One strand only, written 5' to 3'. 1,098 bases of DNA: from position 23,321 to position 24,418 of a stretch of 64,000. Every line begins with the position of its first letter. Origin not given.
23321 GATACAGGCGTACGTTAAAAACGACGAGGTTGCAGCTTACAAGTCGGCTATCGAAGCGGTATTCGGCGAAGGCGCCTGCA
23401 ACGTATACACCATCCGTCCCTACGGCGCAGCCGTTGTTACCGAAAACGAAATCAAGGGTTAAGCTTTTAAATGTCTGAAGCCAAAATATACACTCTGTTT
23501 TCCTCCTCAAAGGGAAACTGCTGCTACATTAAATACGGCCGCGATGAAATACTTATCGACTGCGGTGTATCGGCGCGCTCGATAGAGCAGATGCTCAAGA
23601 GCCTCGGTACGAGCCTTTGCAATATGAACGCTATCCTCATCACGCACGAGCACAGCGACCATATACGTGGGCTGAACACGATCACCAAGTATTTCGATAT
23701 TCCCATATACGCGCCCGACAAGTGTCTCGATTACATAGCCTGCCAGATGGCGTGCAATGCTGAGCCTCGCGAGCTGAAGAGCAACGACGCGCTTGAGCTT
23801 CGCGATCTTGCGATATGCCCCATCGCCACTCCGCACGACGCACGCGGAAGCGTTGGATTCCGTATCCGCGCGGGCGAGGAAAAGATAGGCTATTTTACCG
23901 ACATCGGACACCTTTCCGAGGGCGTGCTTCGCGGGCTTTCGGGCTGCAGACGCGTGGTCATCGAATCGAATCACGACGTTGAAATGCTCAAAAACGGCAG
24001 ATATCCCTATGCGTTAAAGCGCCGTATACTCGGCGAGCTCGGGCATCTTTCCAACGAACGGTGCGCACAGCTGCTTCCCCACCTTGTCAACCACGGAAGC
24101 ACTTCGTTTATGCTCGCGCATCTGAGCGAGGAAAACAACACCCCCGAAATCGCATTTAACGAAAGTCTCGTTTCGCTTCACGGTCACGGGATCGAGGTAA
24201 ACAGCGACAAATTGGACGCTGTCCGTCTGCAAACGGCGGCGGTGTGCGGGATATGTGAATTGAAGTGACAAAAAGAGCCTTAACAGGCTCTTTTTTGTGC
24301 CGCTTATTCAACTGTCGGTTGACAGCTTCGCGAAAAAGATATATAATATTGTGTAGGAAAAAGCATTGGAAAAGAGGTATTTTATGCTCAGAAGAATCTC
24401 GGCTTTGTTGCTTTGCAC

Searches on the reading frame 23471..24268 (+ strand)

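Call 72: search_protein_families(library=pfam, proteins=[window:23471-24268:+], max_evalue=0.01)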
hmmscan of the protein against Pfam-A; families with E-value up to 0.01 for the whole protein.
window:23471-24268:+ (265 aa): 5 families
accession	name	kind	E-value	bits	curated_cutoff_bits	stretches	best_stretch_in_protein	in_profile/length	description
PF12706.13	Lactamase_B_2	-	3.2e-19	69.8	27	1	27-202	3-187/200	Beta-lactamase superfamily domain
PF00753.33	Lactamase_B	-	9.7e-13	48.9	22.7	1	15-84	6-76/196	Metallo-beta-lactamase superfamily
PF16661.11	Lactamase_B_6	-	1.3e-07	31.7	27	1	26-81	8-71/193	Metallo-beta-lactamase superfamily domain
PF23023.1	Anti-Pycsar_Apyc1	-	3.3e-06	27.2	50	1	17-71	22-73/250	Anti-Pycsar protein Apyc1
PF13483.12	Lactamase_B_3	-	0.00043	20.7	24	1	16-150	8-117/160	Beta-lactamase superfamily domain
